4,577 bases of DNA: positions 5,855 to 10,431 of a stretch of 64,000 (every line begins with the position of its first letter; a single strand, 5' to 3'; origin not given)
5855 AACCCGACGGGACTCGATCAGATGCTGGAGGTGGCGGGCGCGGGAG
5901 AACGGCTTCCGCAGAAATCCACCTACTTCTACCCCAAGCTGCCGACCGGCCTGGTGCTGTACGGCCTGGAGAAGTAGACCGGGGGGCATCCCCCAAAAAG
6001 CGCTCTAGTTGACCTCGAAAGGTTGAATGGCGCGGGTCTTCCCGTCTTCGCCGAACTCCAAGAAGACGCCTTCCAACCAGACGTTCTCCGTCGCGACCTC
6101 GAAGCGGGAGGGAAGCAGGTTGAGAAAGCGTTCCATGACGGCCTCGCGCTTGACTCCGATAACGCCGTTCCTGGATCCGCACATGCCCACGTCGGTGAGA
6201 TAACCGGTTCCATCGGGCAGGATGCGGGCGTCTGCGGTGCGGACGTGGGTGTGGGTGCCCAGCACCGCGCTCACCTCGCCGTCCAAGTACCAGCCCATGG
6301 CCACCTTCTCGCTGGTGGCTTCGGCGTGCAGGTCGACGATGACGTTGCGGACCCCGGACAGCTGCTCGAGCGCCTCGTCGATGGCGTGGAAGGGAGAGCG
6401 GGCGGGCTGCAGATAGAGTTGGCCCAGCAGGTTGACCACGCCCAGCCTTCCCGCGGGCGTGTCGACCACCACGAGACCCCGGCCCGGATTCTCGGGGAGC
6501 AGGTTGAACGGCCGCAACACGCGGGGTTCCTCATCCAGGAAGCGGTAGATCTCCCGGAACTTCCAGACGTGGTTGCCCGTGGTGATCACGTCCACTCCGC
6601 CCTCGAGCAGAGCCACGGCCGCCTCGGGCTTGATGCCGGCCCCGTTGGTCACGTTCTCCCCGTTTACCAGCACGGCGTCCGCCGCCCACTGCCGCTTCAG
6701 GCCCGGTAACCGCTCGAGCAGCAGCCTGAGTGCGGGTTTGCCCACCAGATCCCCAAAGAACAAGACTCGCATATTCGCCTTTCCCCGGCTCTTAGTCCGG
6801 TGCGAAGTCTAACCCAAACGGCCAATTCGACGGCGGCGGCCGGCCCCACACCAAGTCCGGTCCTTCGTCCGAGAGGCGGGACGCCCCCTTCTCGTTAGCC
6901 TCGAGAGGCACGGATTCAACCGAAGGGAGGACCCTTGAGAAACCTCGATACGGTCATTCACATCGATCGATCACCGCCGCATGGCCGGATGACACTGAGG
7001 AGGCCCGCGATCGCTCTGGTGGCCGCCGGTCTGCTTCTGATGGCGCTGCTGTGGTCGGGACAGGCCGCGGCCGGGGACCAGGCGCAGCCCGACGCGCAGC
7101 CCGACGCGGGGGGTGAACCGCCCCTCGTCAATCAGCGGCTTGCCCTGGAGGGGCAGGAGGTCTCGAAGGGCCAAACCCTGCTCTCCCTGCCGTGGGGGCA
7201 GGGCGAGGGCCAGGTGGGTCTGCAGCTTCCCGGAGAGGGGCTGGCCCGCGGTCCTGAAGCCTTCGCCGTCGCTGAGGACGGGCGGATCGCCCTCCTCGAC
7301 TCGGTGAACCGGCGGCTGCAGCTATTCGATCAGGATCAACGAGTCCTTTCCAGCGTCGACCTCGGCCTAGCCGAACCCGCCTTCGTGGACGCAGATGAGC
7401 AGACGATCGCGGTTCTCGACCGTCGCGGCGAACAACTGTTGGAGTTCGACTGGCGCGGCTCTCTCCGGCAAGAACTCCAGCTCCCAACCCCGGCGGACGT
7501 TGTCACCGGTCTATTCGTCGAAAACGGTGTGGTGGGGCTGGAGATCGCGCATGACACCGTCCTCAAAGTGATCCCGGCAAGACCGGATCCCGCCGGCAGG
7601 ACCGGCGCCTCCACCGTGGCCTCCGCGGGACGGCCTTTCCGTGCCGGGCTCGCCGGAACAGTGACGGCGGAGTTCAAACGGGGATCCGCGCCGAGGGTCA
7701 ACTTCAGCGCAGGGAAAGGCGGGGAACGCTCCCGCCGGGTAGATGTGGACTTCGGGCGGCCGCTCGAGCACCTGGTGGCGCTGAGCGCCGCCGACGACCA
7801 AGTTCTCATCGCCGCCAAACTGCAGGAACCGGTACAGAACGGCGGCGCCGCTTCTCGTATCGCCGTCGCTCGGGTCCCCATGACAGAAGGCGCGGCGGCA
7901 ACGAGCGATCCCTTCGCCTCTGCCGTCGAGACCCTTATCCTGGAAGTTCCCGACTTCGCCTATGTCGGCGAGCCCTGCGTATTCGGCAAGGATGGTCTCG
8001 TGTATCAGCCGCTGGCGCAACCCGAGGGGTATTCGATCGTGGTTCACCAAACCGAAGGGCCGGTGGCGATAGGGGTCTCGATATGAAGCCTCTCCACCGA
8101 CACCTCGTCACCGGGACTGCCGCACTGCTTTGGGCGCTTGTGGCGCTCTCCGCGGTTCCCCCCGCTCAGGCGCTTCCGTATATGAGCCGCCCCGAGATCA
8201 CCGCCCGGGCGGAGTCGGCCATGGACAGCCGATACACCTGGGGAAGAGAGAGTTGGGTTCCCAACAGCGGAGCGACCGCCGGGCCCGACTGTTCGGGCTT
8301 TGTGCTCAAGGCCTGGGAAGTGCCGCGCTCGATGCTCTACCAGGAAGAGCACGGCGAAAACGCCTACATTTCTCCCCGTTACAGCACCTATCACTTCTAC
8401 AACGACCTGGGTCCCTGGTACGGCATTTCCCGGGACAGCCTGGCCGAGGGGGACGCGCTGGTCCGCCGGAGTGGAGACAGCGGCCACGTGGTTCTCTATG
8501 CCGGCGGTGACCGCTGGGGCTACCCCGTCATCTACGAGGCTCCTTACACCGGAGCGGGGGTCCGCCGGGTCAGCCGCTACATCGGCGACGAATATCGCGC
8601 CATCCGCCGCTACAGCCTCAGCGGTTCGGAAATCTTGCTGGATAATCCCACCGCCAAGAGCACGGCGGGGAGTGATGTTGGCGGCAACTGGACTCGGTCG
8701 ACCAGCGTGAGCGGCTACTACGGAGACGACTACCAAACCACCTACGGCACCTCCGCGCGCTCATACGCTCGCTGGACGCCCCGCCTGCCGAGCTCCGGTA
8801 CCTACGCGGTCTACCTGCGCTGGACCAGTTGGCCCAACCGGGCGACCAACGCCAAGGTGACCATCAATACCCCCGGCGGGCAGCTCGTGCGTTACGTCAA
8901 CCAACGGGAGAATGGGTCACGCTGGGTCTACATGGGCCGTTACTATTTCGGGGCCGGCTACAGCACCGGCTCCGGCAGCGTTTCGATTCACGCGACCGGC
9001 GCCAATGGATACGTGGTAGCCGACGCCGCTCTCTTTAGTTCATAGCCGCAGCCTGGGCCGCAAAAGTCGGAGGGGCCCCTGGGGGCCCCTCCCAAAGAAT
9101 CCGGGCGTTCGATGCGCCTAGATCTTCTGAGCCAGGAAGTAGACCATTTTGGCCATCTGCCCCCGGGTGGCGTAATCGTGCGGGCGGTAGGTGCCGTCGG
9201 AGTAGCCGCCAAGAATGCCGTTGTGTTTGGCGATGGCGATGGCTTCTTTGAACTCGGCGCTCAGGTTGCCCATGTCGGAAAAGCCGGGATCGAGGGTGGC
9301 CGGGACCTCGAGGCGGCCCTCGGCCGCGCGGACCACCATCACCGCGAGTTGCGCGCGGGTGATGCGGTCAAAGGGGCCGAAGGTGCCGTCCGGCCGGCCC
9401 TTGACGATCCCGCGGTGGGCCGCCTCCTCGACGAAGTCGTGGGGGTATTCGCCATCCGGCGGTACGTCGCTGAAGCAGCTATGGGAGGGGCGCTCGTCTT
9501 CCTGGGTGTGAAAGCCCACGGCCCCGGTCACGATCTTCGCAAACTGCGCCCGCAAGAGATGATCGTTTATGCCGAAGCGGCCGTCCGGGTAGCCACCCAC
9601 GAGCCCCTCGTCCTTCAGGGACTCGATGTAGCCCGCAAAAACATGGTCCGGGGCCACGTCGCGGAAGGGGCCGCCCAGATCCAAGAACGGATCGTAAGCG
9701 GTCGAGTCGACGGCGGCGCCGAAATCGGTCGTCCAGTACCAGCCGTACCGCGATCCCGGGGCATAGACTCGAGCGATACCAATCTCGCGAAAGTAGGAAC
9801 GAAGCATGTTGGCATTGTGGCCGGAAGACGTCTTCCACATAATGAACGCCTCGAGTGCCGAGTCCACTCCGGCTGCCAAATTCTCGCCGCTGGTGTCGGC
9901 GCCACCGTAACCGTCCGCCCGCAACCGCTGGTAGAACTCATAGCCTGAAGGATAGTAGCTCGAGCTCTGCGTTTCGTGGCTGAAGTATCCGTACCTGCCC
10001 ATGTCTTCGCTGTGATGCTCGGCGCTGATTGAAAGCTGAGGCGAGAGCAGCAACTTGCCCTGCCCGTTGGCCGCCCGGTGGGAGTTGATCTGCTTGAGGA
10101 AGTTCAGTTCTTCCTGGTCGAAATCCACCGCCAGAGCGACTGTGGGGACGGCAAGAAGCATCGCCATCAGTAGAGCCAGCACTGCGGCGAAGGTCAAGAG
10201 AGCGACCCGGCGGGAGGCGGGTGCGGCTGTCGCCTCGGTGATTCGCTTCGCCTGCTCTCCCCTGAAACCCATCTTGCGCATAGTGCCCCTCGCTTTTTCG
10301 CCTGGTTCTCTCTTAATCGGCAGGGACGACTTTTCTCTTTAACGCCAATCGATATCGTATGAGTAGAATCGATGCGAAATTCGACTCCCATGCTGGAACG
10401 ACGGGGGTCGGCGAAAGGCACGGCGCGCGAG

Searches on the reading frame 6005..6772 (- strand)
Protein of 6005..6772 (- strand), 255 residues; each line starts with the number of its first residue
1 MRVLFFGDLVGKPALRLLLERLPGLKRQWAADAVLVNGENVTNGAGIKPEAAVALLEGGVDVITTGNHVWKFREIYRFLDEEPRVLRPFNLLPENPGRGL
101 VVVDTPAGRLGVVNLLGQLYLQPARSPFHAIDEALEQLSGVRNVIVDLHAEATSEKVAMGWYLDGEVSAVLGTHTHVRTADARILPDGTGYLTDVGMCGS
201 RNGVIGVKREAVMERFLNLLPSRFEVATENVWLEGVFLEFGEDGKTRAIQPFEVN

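Call 15: search_protein_families(library=pfam, proteins=[window:6005-6772:-], max_evalue=0.0001)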
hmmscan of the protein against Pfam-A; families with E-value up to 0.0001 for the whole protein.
window:6005-6772:- (255 aa): 2 families
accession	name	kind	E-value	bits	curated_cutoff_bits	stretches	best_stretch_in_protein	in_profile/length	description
PF13277.11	YmdB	-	4.4e-95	318.2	27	1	4-251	1-252/253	YmdB-like protein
PF00149.33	Metallophos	-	2e-09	38.6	21.5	1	1-177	1-190/191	Calcineurin-like phosphoesterase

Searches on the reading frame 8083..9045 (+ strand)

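Call 15: search_protein_families(library=pfam, proteins=[window:8083-9045:+], max_evalue=0.0001)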
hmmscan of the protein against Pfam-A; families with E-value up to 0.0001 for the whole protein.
window:8083-9045:+ (320 aa): 1 family
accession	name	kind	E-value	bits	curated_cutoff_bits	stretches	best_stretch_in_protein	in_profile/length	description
PF25275.1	Golvesin_C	-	2.7e-29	102.3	31.6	1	194-316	8-128/132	Golvesin C-terminal domain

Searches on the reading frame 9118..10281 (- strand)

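Call 15: search_protein_families(library=pfam, proteins=[window:9118-10281:-], max_evalue=0.0001)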
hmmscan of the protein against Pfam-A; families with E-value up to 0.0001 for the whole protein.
window:9118-10281:- (387 aa): 2 families
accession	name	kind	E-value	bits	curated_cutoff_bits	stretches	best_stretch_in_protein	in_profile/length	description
PF00395.25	SLH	-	3.5e-35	120.2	20.8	3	270-313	2-44/44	S-layer homology domain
PF00188.32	CAP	-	9.6e-16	59.1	21.1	1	63-187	2-117/117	Cysteine-rich secretory protein family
